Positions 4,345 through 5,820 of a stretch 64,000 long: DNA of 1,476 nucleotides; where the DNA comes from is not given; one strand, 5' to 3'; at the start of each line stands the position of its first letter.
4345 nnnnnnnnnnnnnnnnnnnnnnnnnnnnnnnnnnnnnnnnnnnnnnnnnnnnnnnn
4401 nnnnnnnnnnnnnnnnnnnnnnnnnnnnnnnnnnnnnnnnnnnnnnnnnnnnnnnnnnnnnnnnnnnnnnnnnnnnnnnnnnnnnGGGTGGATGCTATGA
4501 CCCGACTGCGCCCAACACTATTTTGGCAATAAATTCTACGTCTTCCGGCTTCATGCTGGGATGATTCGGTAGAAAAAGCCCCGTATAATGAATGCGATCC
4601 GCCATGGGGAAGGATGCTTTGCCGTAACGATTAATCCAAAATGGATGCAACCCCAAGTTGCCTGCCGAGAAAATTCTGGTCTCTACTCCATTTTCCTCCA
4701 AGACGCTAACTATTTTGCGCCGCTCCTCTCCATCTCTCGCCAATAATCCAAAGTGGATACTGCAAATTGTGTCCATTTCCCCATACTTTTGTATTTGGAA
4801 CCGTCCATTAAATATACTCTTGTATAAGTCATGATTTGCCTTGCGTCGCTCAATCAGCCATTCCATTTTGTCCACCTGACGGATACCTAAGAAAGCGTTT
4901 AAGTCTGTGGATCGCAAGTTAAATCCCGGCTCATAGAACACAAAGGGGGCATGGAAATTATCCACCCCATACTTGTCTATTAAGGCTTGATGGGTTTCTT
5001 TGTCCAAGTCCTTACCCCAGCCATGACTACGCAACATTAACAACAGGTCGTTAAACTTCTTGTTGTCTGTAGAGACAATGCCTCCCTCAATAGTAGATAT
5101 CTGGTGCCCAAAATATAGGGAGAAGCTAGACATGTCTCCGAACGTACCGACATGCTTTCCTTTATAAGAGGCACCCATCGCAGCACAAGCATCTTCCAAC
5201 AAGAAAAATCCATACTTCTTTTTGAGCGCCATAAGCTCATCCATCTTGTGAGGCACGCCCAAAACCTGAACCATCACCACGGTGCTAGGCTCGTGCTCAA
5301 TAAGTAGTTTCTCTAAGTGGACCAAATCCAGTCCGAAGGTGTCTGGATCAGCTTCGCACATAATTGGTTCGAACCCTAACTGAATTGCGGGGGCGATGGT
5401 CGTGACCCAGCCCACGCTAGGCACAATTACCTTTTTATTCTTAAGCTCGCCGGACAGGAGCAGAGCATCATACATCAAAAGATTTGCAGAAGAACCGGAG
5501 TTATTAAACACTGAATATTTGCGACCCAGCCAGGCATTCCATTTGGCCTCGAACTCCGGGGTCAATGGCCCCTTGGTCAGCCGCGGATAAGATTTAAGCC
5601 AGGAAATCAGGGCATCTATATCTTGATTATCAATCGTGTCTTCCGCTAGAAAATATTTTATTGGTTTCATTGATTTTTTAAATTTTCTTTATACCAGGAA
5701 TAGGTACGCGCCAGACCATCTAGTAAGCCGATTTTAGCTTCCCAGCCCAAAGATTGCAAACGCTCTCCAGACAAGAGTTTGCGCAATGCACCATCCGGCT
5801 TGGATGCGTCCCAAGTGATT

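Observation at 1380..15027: Minus-strand glycan locus: Gmd plus a ColD/E1-type His-variant PLP 3-dehydratase plus three Fcl/ColC paralogs, pointing to a 3,6-dideoxyhexose (colitose-like) GDP-sugar pathway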

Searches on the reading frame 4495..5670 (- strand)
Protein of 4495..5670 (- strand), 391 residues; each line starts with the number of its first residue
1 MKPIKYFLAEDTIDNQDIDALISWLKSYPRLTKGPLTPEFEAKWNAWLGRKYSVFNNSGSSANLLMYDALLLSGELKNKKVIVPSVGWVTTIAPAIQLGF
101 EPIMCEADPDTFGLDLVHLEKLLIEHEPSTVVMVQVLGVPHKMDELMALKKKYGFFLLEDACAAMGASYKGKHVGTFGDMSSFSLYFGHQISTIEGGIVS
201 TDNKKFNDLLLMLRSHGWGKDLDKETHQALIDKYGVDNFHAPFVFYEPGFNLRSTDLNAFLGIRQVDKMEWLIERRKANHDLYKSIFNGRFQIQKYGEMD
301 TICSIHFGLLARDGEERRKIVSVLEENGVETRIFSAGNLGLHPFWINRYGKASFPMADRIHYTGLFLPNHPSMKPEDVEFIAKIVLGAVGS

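Call 4: search_protein_families(library=pfam, proteins=[window:4495-5670:-], max_evalue=0.01)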
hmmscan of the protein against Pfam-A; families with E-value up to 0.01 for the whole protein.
window:4495-5670:- (391 aa): 1 family
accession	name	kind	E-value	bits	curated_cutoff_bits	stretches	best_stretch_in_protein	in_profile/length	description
PF01041.23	DegT_DnrJ_EryC1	-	4.1e-69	234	19.8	1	13-384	3-358/360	DegT/DnrJ/EryC1/StrS aminotransferase family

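Call 6: search_protein_families(library=ncbifam, proteins=[window:4495-5670:-], max_evalue=0.001)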
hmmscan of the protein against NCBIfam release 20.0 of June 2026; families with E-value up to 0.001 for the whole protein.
window:4495-5670:- (391 aa): 7 families
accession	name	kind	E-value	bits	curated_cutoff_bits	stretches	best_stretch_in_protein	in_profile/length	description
TIGR03588.1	PseC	equivalog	5.2e-60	203.4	423.5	1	10-385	6-376/380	UDP-4-amino-4,6-dideoxy-N-acetyl-beta-L-altrosamine transaminase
NF011936.0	PRK15407.1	equivalog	2.5e-58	197.8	423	1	12-385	43-432/440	lipopolysaccharide biosynthesis protein RfbH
NF008658.2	PRK11658.1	equivalog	2.6e-37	128.4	631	1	9-383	8-371/379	UDP-4-amino-4-deoxy-L-arabinose aminotransferase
TIGR04181.1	NHT_00031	hypoth_equivalog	3.2e-36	125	420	1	32-333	27-324/359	LegC family aminotransferase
TIGR04427.1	PLP_DesI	equivalog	7.8e-31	107.5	650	1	24-386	40-380/390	dTDP-4-dehydro-6-deoxyglucose aminotransferase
NF008687.0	PRK11706.1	equivalog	3.5e-26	91.9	375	1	60-381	54-366/375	dTDP-4-amino-4,6-dideoxygalactose transaminase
TIGR02379.1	ECA_wecE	subfamily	2.2e-19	69.5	434.85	1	60-287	54-268/376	dTDP-4-amino-4,6-dideoxy-D-glucose transaminase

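Call 7: search_solved_structures(query=window:4495-5670:-, max_evalue=0.00001, show_alignments=3)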
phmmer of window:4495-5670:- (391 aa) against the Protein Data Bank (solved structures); distinct sequences matched with E-value up to 0.00001: 56.
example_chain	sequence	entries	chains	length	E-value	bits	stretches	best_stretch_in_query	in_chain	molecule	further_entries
2gms_A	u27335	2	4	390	5.1e-51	177.2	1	4-384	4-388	Putative pyridoxamine 5-phosphate-dependent dehydrase, Wbdk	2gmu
3b8x_A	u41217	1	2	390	4.7e-50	174.1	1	4-384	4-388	Pyridoxamine 5-phosphate-dependent dehydrase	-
2r0t_A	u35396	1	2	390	9e-50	173.2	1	4-384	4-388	Pyridoxamine 5-phosphate-dependent dehydrase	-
3gr9_A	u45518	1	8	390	9e-50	173.1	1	4-384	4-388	ColD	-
7b0m_AAA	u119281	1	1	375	1.8e-38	135.9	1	30-390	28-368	Sugar aminotransferase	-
3bcx_A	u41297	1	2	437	2e-37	132.5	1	31-381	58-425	CDP-6-deoxy-L-threo-D-glycero-4-hexulose-3-dehydrase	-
3bb8_A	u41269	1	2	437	3.6e-36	128.4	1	31-381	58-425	CDP-4-keto-6-deoxy-D-glucose-3-dehydrase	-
1mdo_A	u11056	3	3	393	5.7e-34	121.1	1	30-356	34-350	ArnB aminotransferase | UDP-4-amino-4-deoxy-L-arabinose--oxoglutarate aminotransferase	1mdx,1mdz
4oca_A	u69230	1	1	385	7.2e-34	120.8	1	30-355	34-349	UDP-4-amino-4-deoxy-L-arabinose--oxoglutarate aminotransferase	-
9wvy_A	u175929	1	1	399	4e-33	118.3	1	10-335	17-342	Putative NDP-4-keto-6-deoxyglucose-3-dehydratase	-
7b0d_A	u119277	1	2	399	1.4e-30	110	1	34-221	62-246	Glutamine--scyllo-inositol transaminase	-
3bn1_A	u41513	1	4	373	9.1e-26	94.1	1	14-273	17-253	Perosamine synthetase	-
3dr7_A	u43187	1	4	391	1.1e-25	93.8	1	13-273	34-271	Putative perosamine synthetase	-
3dr4_A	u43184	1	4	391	1.7e-25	93.2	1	13-273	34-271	Putative perosamine synthetase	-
4lc3_A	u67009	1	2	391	6.4e-24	88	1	11-206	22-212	Putative UDP-4-amino-4-deoxy-l-arabinose--oxoglutarate aminotransferase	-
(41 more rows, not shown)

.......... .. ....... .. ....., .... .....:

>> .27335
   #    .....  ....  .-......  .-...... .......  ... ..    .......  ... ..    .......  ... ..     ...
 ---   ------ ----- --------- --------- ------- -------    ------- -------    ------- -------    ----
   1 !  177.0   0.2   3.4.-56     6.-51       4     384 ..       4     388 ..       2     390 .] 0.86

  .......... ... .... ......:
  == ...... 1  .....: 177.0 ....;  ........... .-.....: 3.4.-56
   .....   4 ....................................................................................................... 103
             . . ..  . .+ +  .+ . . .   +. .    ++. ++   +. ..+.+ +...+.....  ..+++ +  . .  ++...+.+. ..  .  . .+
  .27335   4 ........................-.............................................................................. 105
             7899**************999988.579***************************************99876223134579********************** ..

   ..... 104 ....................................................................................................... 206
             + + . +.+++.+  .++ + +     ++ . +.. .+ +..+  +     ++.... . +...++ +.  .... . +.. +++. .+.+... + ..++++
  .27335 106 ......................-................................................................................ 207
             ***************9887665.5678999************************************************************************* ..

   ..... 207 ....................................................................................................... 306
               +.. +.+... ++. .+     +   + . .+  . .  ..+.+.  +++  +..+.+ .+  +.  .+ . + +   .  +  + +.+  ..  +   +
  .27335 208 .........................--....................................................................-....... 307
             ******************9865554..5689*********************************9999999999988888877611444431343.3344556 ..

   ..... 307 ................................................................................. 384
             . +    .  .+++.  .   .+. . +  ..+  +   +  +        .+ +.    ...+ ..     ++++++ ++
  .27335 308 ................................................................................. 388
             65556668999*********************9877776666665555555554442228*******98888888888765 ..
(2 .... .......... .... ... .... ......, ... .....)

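Call 12: find_homologous_proteins(query=window:4495-5670:-, max_evalue=1e-20)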
Query window:4495-5670:- (391 aa): 5985 proteins with E <= 1e-20 among 8000 candidates; the best 120 are listed.
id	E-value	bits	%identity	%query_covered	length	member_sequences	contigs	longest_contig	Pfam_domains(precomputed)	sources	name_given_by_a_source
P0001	6.7e-268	906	100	100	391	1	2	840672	PF01041.24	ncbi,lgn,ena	-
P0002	3.2e-255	865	95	99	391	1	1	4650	PF01041.24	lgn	-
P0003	3.8e-221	752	82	99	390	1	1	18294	PF00155.28,PF01041.24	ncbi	-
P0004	6.7e-219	745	82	100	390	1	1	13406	PF00155.28,PF01041.24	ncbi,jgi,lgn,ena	-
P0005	2.0e-218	743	81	100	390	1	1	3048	PF01041.24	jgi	jgi:CDP-6-deoxy-D-xylo-4-hexulose-3-dehydrase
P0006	1.1e-217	741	81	100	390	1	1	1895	PF01041.24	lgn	-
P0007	2.3e-217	740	81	99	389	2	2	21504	PF01041.24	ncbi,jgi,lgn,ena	-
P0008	4.5e-217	739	80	99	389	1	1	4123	PF01041.24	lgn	-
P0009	8.8e-217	738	81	100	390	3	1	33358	PF00155.28,PF01041.24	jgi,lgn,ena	-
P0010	2.4e-216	737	81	100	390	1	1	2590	PF01041.24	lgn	-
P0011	1.1e-215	734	80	100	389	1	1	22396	PF01041.24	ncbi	-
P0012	9.9e-214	728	79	99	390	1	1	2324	PF01041.24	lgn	-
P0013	3.2e-213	726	79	100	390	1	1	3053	PF01041.24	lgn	-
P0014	1.8e-212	724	79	100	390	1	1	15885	PF01041.24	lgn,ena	-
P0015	4.3e-212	723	78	99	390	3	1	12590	PF01041.24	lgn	-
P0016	2.9e-211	720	79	99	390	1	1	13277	PF00155.28,PF01041.24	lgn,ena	-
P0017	8.0e-211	718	80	99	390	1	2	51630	PF00155.28,PF01041.24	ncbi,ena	ncbi:MAG: aminotransferase class I/II-fold pyridoxal phosphate-dependent enzyme [Patescibacteria gro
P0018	8.2e-211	718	77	99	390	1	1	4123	PF01041.24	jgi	-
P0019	1.0e-210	718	79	99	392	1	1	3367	PF01041.24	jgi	jgi:CDP-4-dehydro-6-deoxyglucose reductase, E1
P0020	1.6e-210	717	80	99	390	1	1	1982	PF00155.28,PF01041.24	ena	-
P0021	2.1e-210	717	78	99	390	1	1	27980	PF01041.24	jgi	-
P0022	5.5e-210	716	77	99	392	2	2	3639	PF01041.24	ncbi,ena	-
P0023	5.9e-210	715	78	99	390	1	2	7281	PF01041.24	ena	-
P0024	7.4e-210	715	78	99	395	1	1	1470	PF01041.24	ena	-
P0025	1.1e-209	715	78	99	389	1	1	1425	PF00155.28,PF01041.24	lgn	-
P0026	2.6e-209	713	77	99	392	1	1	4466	PF01041.24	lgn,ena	-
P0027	4.1e-209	713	79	99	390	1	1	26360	PF01041.24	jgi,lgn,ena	-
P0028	6.7e-209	712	79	99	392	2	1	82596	PF01041.24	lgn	-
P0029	8.5e-209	712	78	99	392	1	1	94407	PF01041.24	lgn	-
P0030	9.2e-209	712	77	99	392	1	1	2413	PF01041.24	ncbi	-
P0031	1.1e-207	708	78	99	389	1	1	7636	PF00155.28,PF01041.24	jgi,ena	-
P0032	1.3e-207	708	79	99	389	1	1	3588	PF00155.28,PF01041.24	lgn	-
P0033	2.5e-207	707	78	99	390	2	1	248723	PF01041.24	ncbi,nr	ncbi:MAG: aminotransferase class I/II-fold pyridoxal phosphate-dependent enzyme [Candidatus Wolfebac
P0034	3.8e-207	706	77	99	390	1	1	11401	PF01041.24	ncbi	-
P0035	6.8e-207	705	77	99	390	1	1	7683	PF01041.24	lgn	-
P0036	7.0e-207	705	77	99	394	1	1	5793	PF00155.28,PF01041.24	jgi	-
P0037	8.1e-207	705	78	99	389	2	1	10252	PF00155.28,PF01041.24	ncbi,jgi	jgi:CDP-6-deoxy-D-xylo-4-hexulose-3-dehydrase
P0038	1.3e-206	704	78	99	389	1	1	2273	PF01041.24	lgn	-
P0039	1.4e-206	704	77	99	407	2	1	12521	PF00155.28,PF01041.24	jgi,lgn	-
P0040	2.2e-206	704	76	99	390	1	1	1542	PF00155.28,PF01041.24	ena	-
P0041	4.0e-206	703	77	99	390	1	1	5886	PF00155.28,PF01041.24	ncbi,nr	ncbi:MAG: aminotransferase class I/II-fold pyridoxal phosphate-dependent enzyme [Candidatus Liptonba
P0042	8.7e-206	702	78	99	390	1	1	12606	PF00155.28,PF01041.24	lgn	-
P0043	8.8e-206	702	76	100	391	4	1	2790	PF01041.24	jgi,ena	jgi:CDP-6-deoxy-D-xylo-4-hexulose-3-dehydrase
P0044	1.4e-205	701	77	99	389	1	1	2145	PF00155.28,PF01041.24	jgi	jgi:CDP-6-deoxy-D-xylo-4-hexulose-3-dehydrase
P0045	1.7e-205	701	77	99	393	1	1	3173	PF01041.24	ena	-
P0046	2.0e-205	701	76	99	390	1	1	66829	PF01041.24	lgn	-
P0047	2.7e-205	700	76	99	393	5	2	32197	PF00155.28,PF01041.24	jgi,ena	-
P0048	3.2e-205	700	78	99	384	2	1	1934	PF01041.24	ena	-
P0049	3.7e-205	700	77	99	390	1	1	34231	PF00155.28,PF01041.24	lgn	-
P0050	5.4e-205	699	76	99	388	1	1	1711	PF00155.28,PF01041.24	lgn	-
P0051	9.7e-205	698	77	100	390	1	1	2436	PF01041.24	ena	-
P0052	9.9e-205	698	76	100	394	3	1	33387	PF01041.24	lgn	-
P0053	1.2e-204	698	76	99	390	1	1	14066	PF00155.28,PF01041.24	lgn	-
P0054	1.5e-204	698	75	100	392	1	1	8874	PF01041.24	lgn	-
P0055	1.6e-204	698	76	99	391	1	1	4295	PF01041.24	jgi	jgi:CDP-6-deoxy-D-xylo-4-hexulose-3-dehydrase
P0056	6.9e-204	695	77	99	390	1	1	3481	PF00155.28,PF01041.24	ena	-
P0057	8.5e-204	695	76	99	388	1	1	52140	PF01041.24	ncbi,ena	-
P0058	8.6e-204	695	76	99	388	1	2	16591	PF01041.24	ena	-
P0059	9.4e-204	695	75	99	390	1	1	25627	PF01041.24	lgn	-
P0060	2.4e-203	694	76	99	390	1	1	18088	PF00155.28,PF01041.24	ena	-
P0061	3.2e-203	693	75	99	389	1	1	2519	PF00155.28,PF01041.24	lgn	-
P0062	3.4e-203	693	75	99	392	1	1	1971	PF00155.28,PF01041.24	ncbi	-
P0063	3.4e-203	693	75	99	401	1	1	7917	PF01041.24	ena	-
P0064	4.4e-203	693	75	99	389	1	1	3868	PF01041.24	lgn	-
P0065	5.0e-203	693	75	99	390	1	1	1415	PF00155.28,PF01041.24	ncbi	-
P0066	5.3e-203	693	76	99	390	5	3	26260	PF00155.28,PF01041.24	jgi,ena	-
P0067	6.4e-203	692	76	99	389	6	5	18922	PF00155.28,PF01041.24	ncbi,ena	ncbi:MAG: aminotransferase class I/II-fold pyridoxal phosphate-dependent enzyme [Patescibacteria gro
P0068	1.0e-202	692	75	99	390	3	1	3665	PF00155.28,PF01041.24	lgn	-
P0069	1.1e-202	691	75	99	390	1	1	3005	PF00155.28,PF01041.24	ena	-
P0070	1.2e-202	691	75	99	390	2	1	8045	PF00155.28,PF01041.24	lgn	-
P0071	1.8e-202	691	77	99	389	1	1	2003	PF00155.28,PF01041.24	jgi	jgi:CDP-6-deoxy-D-xylo-4-hexulose-3-dehydrase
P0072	2.0e-202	691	76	99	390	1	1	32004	PF01041.24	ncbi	-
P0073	3.1e-202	690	77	99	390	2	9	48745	PF00155.28,PF01041.24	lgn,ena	-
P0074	4.4e-202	690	77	99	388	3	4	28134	PF00155.28,PF01041.24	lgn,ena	-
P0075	7.7e-202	689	76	99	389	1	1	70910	PF00155.28,PF01041.24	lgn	-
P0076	2.0e-201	687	75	100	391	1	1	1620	PF00155.28,PF01041.24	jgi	jgi:CDP-6-deoxy-D-xylo-4-hexulose-3-dehydrase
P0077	3.3e-201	687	74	99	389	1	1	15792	PF01041.24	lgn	-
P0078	6.5e-201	686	76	99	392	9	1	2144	PF01041.24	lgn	-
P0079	6.7e-201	686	76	99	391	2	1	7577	PF01041.24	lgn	-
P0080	1.1e-200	685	75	100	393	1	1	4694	PF01041.24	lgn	-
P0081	1.2e-200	685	75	99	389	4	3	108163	PF01041.24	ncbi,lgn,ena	-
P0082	1.5e-200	685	76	99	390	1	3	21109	PF01041.24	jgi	jgi:CDP-4-dehydro-6-deoxyglucose reductase, E1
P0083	1.9e-200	684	76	99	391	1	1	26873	PF00155.28,PF01041.24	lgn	-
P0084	3.2e-200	683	74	99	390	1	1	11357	PF01041.24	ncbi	-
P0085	1.3e-199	681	75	99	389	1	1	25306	PF00155.28,PF01041.24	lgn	-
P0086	1.7e-199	681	74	99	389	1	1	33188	PF01041.24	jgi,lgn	jgi:CDP-6-deoxy-D-xylo-4-hexulose-3-dehydrase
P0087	1.8e-199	681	75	99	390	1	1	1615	PF01041.24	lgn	-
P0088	3.1e-199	680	74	100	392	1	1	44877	PF01041.24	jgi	jgi:CDP-6-deoxy-D-xylo-4-hexulose-3-dehydrase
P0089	7.2e-199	679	74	99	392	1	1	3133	PF01041.24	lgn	-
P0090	5.1e-198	676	74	99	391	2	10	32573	PF01041.24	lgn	-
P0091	5.3e-198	676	75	100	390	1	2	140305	PF01041.24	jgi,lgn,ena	-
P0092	5.4e-198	676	74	100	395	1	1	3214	PF01041.24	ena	-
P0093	6.7e-198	676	73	100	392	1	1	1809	PF01041.24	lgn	-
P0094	1.2e-196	672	73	99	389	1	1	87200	PF00155.28,PF01041.24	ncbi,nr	ncbi:MAG: aminotransferase class I/II-fold pyridoxal phosphate-dependent enzyme [Patescibacteria gro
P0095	1.4e-196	671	74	99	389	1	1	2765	PF01041.24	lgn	-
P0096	1.7e-196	671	74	99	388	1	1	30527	PF01041.24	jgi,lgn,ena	-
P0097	1.9e-196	671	74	99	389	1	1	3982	PF00155.28,PF01041.24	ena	-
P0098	2.0e-196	671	75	99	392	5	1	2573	PF01041.24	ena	-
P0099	2.5e-196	671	73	99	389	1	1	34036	PF01041.24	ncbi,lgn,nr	ncbi:MAG: DegT/DnrJ/EryC1/StrS family aminotransferase [Deltaproteobacteria bacterium]|nr:DegT/DnrJ/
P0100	2.6e-196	671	74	99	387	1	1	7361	PF00155.28,PF01041.24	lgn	-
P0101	4.7e-196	670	74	99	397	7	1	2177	PF01041.24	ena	-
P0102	5.0e-196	670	73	99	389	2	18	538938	PF00155.28,PF01041.24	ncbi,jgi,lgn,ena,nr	ncbi:MAG: hypothetical protein A2W61_02975 [Deltaproteobacteria bacterium RIFCSPLOWO2_01_44_7]|nr:MA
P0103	5.5e-196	669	73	99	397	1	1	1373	PF01041.24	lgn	-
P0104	1.0e-195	669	74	99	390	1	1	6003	PF01041.24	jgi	jgi:CDP-6-deoxy-D-xylo-4-hexulose-3-dehydrase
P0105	1.2e-195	668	74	99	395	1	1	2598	PF00155.28,PF01041.24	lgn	-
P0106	1.2e-195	668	74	99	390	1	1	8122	PF00155.28,PF01041.24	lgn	-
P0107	2.2e-195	667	77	94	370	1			PF01041.24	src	-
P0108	2.5e-195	667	72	99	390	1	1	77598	PF00155.28,PF01041.24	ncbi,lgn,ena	-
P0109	3.9e-195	667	74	99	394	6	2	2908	PF01041.24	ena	-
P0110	4.1e-195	667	72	99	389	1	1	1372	PF01041.24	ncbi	-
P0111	4.1e-195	667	73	99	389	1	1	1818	PF00155.28,PF01041.24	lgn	-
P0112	5.0e-195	666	74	99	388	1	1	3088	PF00155.28,PF01041.24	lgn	-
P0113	5.6e-195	666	72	99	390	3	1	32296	PF01041.24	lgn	-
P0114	5.9e-195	666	73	99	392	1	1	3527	PF00155.28,PF01041.24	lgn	-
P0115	1.1e-194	665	73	99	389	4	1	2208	PF01041.24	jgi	jgi:CDP-6-deoxy-D-xylo-4-hexulose-3-dehydrase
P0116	1.2e-194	665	72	99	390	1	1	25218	PF00155.28,PF01041.24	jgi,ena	-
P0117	2.0e-194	664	72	99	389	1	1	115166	PF01041.24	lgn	-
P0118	2.2e-194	664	74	99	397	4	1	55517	PF00155.28,PF01041.24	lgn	-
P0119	6.6e-194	663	72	99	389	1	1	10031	PF01041.24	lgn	-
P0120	6.8e-194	663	73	99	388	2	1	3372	PF01041.24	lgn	-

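Call 14: find_encoding_contigs(protein=P0001, flank=10000, max_places=3)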
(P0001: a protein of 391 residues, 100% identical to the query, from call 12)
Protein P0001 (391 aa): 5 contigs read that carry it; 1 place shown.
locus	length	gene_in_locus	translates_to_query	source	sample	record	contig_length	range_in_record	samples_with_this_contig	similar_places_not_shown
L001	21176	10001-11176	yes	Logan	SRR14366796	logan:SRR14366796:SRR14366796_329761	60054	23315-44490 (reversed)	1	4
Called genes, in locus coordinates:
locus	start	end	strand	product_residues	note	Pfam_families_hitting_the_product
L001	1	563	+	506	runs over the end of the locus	PF12072:RNase_Y_N, PF00013:KH_1 (weak), PF08668:HDOD (faint), PF01966:HD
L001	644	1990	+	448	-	PF04932:Wzy_C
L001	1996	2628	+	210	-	-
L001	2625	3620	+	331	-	PF01370:Epimerase, PF04321:RmlD_sub_bind (weak), PF16363:GDP_Man_Dehyd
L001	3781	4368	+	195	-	PF00293:NUDIX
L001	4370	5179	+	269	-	PF00459:Inositol_P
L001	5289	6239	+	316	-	PF01370:Epimerase, PF01073:3Beta_HSD (faint), PF16363:GDP_Man_Dehyd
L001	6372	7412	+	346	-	PF13524:Glyco_trans_1_2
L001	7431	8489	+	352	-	PF13524:Glyco_trans_1_2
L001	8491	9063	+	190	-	PF13580:SIS_2, PF01380:SIS (weak)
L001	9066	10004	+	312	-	PF01370:Epimerase, PF04321:RmlD_sub_bind (weak), PF16363:GDP_Man_Dehyd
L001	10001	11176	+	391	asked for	PF01041:DegT_DnrJ_EryC1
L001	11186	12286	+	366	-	PF13524:Glyco_trans_1_2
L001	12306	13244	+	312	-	PF01073:3Beta_HSD, PF01370:Epimerase, PF02719:Polysacc_synt_2 (faint), PF04321:RmlD_sub_bind, PF05368:NmrA (faint), PF16363:GDP_Man_Dehyd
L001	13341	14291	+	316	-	PF01370:Epimerase, PF16363:GDP_Man_Dehyd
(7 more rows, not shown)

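Call 15: find_encoding_contigs(protein=P0102, flank=10000, max_places=3)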
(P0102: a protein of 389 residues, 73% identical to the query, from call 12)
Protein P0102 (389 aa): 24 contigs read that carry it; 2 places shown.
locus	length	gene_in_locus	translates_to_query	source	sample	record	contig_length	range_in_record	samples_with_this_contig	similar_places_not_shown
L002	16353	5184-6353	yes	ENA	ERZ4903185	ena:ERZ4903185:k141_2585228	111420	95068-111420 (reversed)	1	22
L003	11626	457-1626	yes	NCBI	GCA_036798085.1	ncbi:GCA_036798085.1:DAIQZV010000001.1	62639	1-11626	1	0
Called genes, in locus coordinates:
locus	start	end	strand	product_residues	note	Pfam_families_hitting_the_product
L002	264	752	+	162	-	PF02357:NusG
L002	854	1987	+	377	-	PF02706:Wzz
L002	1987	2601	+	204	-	PF13580:SIS_2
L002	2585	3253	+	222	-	PF00923:TAL_FSA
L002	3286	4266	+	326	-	PF01073:3Beta_HSD, PF01370:Epimerase, PF02719:Polysacc_synt_2, PF04321:RmlD_sub_bind, PF05368:NmrA (weak), PF07993:NAD_binding_4, PF13460:NAD_binding_10, PF16363:GDP_Man_Dehyd, +1 more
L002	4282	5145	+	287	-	PF01370:Epimerase, PF04321:RmlD_sub_bind, PF01073:3Beta_HSD, PF02719:Polysacc_synt_2, PF16363:GDP_Man_Dehyd, PF07993:NAD_binding_4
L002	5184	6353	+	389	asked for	PF01041:DegT_DnrJ_EryC1, PF00155:Aminotran_1_2 (faint)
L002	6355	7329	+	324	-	PF00676:E1_dh, PF13292:DXP_synthase_N (weak)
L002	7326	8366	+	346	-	PF02779:Transket_pyr, PF02780:Transketolase_C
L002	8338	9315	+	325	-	PF04321:RmlD_sub_bind, PF01370:Epimerase, PF16363:GDP_Man_Dehyd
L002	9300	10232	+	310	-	PF01073:3Beta_HSD, PF01370:Epimerase, PF02719:Polysacc_synt_2, PF04321:RmlD_sub_bind, PF05368:NmrA (weak), PF07993:NAD_binding_4 (faint), PF16363:GDP_Man_Dehyd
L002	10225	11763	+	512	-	PF02310:B12-binding, PF04055:Radical_SAM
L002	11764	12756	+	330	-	PF00288:GHMP_kinases_N, PF08544:GHMP_kinases_C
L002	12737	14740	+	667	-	PF02310:B12-binding, PF04055:Radical_SAM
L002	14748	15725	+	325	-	PF00248:Aldo_ket_red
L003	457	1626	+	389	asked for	PF01041:DegT_DnrJ_EryC1, PF00155:Aminotran_1_2 (faint)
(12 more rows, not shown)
